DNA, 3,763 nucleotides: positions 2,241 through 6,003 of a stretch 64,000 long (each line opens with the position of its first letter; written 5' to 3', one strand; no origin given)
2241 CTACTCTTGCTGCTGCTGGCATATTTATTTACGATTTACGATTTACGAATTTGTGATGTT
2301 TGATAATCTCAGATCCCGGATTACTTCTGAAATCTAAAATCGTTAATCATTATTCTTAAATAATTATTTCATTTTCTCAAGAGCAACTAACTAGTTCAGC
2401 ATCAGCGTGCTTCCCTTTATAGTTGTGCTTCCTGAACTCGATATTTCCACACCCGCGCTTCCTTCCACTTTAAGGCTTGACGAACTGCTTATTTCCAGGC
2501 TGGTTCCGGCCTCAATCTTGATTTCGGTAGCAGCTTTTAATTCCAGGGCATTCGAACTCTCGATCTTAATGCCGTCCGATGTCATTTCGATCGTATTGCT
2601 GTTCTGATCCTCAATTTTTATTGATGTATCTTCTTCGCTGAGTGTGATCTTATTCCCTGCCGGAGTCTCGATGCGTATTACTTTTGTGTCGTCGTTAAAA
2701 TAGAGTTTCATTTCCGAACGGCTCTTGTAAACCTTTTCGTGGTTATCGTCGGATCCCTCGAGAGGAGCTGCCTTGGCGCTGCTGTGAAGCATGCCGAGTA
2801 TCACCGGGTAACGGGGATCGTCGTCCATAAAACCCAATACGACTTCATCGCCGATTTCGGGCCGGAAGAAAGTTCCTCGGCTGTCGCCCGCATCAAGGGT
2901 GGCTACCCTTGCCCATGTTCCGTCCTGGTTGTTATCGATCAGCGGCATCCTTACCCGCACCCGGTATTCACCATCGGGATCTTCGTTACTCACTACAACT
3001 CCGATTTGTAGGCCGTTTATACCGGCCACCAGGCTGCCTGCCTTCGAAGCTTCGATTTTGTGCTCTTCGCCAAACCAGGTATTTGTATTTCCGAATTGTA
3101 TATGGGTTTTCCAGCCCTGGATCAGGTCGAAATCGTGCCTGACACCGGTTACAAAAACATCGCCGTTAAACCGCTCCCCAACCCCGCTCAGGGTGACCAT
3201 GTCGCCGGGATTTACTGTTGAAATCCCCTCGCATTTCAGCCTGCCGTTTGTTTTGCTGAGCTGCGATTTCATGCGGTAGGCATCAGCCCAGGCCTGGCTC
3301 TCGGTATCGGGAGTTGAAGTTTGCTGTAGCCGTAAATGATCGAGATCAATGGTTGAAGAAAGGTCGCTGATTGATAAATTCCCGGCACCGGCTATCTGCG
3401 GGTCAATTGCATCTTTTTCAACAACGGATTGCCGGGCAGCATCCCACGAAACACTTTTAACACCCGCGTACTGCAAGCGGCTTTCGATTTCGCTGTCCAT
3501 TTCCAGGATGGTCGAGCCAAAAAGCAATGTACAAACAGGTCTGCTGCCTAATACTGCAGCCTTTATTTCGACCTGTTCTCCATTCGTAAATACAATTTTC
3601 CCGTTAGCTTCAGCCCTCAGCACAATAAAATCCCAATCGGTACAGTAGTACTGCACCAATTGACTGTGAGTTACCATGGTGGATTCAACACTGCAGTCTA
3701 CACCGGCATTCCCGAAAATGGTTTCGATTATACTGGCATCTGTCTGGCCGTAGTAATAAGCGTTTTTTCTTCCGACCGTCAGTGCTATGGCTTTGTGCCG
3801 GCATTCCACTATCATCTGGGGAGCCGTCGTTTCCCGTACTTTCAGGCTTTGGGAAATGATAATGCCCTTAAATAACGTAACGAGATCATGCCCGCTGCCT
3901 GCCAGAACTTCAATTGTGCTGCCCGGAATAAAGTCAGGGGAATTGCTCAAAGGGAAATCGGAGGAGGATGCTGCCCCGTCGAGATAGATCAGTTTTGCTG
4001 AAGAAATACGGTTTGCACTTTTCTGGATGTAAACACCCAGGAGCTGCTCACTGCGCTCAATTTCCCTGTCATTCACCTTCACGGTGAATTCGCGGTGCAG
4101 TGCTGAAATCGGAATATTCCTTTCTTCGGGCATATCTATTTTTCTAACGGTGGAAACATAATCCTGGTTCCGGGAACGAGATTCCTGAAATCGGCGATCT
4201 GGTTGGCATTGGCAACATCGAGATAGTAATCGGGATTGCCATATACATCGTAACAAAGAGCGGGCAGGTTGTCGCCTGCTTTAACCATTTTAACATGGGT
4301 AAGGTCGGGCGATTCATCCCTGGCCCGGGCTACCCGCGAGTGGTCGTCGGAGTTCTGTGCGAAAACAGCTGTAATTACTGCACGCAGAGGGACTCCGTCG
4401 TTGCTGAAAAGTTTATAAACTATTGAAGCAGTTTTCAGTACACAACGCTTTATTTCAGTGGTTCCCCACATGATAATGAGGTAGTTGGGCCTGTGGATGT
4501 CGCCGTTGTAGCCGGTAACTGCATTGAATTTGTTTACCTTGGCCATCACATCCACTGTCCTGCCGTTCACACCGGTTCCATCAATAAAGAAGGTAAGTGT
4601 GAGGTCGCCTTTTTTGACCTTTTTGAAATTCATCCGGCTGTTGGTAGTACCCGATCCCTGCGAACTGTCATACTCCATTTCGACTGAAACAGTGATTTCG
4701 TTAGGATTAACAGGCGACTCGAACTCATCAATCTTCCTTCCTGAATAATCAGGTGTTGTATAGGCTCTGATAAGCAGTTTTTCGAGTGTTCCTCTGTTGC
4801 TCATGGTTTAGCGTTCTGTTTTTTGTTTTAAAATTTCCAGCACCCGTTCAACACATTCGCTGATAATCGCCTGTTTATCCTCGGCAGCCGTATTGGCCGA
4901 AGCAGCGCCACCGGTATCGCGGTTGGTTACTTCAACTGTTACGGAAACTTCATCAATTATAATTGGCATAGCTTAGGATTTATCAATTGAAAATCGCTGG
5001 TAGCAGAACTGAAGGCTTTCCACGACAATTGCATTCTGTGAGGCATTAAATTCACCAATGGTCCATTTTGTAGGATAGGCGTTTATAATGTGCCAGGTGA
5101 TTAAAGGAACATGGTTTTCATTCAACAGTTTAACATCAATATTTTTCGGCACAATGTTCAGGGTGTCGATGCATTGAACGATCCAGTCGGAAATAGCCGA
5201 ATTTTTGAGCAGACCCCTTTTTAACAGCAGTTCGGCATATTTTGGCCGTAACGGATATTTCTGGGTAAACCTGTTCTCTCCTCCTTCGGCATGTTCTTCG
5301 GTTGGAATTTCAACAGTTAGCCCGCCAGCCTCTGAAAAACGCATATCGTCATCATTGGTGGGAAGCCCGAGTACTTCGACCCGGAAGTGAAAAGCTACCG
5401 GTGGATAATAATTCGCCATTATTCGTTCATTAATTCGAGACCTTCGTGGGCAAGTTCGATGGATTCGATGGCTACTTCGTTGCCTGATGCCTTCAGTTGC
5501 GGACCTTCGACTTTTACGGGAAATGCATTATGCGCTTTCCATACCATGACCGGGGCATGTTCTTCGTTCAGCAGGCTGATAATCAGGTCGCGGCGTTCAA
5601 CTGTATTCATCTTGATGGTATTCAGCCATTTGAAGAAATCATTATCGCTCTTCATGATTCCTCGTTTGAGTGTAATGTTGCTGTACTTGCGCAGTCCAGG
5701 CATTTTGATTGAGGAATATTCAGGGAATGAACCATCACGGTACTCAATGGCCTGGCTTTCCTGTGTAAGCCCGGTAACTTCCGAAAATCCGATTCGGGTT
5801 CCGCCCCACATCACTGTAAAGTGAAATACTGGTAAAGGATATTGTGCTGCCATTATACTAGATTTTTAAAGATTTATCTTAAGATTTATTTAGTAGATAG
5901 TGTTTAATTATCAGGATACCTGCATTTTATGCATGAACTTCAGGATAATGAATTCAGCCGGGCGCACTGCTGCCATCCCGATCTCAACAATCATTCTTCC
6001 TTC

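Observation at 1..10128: Partial extracellular contractile injection system (eCIS) operon in a Bacteroidota genome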

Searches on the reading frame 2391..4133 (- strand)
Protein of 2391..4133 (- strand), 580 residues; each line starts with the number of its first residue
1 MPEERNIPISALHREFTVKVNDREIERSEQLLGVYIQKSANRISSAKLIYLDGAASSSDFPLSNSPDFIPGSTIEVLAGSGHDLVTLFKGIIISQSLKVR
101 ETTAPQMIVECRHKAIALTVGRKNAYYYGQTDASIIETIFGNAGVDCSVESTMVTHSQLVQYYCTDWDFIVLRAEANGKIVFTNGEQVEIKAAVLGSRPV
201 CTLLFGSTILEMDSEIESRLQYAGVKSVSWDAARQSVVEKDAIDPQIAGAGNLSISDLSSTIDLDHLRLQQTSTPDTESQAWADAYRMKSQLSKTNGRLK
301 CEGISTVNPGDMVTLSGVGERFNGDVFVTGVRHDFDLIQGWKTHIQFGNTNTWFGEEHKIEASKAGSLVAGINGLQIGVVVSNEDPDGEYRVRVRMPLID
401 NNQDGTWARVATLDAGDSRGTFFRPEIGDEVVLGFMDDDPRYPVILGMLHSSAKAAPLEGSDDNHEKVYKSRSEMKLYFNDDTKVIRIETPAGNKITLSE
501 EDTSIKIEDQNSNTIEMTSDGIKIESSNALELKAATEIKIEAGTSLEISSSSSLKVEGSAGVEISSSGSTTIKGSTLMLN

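Call 4: search_protein_families(library=pfam, max_evalue=0.01, proteins=[window:2391-4133:-])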
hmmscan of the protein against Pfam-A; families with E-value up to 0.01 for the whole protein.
window:2391-4133:- (580 aa): 4 families
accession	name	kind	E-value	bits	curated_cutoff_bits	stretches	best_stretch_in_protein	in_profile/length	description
PF04717.18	Phage_base_V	-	8e-25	87.4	23.8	1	376-450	1-75/75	Type VI secretion system/phage-baseplate injector OB domain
PF05954.17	Phage_GPD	-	0.00019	21.2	30.1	0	114-182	71-143/305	Phage tail baseplate hub (GPD)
PF20093.5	DUF6484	-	0.0013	19.8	27.6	1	425-449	37-61/61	Domain of unknown function (DUF6484)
PF04790.18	Sarcoglycan_1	-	0.0053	16.5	32.5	0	473-579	107-221/259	Sarcoglycan complex subunit protein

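Call 76: search_protein_families(library=ncbifam, max_evalue=0.001, proteins=[window:2391-4133:-])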
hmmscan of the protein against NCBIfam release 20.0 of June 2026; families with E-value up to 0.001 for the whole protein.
window:2391-4133:- (580 aa): 4 families
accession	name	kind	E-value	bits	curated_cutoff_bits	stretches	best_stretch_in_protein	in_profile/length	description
TIGR01646.1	vgr_GE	subfamily_domain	5e-61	207.1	121.8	1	85-495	52-480/480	type VI secretion system tip protein VgrG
NF033848.1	VgrG_rel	hypoth_equivalog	1.8e-42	145.4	275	1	74-543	62-547/547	VgrG-related protein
TIGR03361.1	VI_Rhs_Vgr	subfamily_domain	4e-17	62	186.35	1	86-517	62-510/513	type VI secretion system tip protein TssI/VgrG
NF041249.1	T6SS_TssI_Fran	equivalog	2.6e-08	34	100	1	494-578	82-161/163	type VI secretion system tip protein TssI/VgrG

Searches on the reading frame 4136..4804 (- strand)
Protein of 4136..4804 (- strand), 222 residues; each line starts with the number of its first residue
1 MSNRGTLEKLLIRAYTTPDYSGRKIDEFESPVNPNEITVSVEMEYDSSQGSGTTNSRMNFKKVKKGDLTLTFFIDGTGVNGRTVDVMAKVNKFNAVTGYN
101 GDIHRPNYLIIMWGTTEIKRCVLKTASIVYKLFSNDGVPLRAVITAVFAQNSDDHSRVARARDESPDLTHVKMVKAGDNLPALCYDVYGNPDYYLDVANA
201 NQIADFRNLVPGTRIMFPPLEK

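Call 4: search_protein_families(library=pfam, max_evalue=0.01, proteins=[window:4136-4804:-])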
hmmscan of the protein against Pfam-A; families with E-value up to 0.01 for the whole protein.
window:4136-4804:- (222 aa): 1 family
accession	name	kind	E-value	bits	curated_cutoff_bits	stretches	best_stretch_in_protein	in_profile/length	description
PF19266.4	CIS_tube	-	2.7e-43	147.9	27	1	7-158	2-157/158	Contractile injection system tube protein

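Call 76: search_protein_families(library=ncbifam, max_evalue=0.001, proteins=[window:4136-4804:-])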
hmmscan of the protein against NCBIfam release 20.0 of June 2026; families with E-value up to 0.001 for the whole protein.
window:4136-4804:- (222 aa): 0 families

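Call 77: search_solved_structures(query=window:4136-4804:-, max_evalue=0.001, show_alignments=1)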
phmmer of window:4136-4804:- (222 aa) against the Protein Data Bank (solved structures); distinct sequences matched with E-value up to 0.001: 7.
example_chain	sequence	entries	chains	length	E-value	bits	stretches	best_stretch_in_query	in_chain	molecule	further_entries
7aeb_M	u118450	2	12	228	4.2e-44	153.7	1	4-222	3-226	LysM domain-containing protein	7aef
7b5h_AK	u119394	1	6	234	1.6e-39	138.7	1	8-222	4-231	All3321 protein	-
9rce_H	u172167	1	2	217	1.8e-37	132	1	8-220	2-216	Peptidoglycan-binding protein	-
9gtp_P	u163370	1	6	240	8.8e-10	41.5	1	22-221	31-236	LysM domain-containing protein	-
9qgl_7A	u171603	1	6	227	4.7e-07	32.6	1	7-212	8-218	Contractile injection system tube protein N-terminal domain-containing protein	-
6j0n_b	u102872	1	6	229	2.4e-05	27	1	7-153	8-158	Pvc7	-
6rao_G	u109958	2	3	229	0.00052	22.7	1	26-184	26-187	Afp7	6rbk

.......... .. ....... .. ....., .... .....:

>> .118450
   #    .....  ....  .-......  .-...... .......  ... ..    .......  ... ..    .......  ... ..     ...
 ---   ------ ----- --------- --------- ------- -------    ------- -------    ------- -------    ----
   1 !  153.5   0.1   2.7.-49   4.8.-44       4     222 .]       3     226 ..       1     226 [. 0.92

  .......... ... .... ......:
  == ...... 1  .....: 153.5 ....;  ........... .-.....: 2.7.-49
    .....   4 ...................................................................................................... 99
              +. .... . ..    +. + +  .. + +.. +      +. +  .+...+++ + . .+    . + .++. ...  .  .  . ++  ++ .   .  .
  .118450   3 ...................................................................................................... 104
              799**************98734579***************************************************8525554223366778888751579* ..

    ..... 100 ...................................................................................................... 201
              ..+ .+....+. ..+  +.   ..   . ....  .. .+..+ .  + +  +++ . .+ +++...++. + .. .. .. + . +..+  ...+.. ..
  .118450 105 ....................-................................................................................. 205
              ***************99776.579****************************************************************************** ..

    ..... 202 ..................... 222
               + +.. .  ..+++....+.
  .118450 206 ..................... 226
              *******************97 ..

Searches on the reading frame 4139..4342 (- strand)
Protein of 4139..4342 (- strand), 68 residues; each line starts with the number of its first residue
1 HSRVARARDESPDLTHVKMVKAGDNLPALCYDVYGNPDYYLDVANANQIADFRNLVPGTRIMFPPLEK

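Call 75: search_protein_families(library=pfam, max_evalue=10, proteins=[window:4139-4342:-])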
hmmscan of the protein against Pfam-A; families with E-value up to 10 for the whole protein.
seq(68 aa): 2 families
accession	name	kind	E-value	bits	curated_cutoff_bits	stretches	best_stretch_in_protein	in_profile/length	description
PF05489.18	Phage_tail_X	-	0.0034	17.4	22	1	22-65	7-53/60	Phage Tail Protein X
PF23457.1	LysM2_NFP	-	0.11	13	36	1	20-64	10-54/56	NFP LysM2 domain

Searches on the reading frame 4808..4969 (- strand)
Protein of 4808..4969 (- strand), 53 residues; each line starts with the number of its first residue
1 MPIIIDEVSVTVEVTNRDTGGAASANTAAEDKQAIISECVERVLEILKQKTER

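Call 4: search_protein_families(library=pfam, max_evalue=0.01, proteins=[window:4808-4969:-])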
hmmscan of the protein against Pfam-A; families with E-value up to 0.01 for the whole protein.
window:4808-4969:- (53 aa): 1 family
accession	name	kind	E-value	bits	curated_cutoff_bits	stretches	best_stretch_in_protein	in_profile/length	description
PF19265.4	DUF5908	-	2.1e-15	57.7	27.7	1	1-53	1-55/55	Family of unknown function (DUF5908)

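Call 68: search_solved_structures(query=window:4808-4969:-, max_evalue=1)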
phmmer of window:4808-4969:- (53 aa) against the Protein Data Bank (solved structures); distinct sequences matched with E-value up to 1: 2.
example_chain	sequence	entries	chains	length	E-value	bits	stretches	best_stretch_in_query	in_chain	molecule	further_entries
7aef_t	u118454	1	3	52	7.6e-08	35.3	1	1-53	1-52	inner protein (Algo6)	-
7b5h_AL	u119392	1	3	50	5.7e-05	26.5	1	2-53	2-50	Asl3322 protein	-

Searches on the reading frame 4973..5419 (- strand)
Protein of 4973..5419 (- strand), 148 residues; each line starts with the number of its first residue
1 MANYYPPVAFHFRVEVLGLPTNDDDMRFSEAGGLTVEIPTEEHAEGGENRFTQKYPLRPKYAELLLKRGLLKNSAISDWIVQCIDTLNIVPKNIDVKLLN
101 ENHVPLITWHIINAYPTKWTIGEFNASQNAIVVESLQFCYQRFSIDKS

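Call 4: search_protein_families(library=pfam, max_evalue=0.01, proteins=[window:4973-5419:-])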
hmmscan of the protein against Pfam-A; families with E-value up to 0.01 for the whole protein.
window:4973-5419:- (148 aa): 1 family
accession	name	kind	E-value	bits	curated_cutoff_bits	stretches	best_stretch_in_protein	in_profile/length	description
PF06841.18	Phage_T4_gp19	-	1.8e-38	131.8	28.2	1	9-143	2-133/134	T4-like virus tail tube protein gp19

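Call 76: search_protein_families(library=ncbifam, max_evalue=0.001, proteins=[window:4973-5419:-])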
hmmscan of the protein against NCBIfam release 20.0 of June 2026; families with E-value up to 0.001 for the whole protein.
window:4973-5419:- (148 aa): 2 families
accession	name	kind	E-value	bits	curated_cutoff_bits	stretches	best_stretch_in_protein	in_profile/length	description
TIGR02241.1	TIGR02241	subfamily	8.8e-34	116.3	62.4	1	5-145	2-140/141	conserved hypothetical phage tail region protein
NF053770.1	CIS5_fam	equivalog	6e-19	68.2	260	1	9-144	10-141/148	CIS5 family contractile injection system inner tube adaptor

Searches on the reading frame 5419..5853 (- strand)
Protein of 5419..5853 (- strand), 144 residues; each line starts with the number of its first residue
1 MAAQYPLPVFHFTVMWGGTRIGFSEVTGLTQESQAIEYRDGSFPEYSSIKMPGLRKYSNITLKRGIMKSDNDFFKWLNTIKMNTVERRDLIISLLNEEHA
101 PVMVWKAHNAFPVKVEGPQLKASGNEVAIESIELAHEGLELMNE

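Call 4: search_protein_families(library=pfam, max_evalue=0.01, proteins=[window:5419-5853:-])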
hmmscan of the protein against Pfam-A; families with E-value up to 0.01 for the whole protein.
window:5419-5853:- (144 aa): 1 family
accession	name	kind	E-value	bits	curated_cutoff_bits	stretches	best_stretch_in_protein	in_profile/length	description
PF06841.18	Phage_T4_gp19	-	3.9e-48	163.1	28.2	1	9-140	2-134/134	T4-like virus tail tube protein gp19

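Call 76: search_protein_families(library=ncbifam, max_evalue=0.001, proteins=[window:5419-5853:-])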
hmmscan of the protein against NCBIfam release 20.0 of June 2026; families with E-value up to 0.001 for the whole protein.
window:5419-5853:- (144 aa): 3 families
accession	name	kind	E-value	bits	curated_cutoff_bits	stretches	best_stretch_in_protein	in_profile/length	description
TIGR02241.1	TIGR02241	subfamily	1.9e-38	131.4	62.4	1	4-140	1-139/141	conserved hypothetical phage tail region protein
NF053770.1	CIS5_fam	equivalog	3.2e-24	85.3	260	1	6-142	7-143/148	CIS5 family contractile injection system inner tube adaptor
NF053769.1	CIS1_fam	equivalog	2.5e-10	40.7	220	1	1-140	1-146/150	CIS1 family contractile injection system inner tube protein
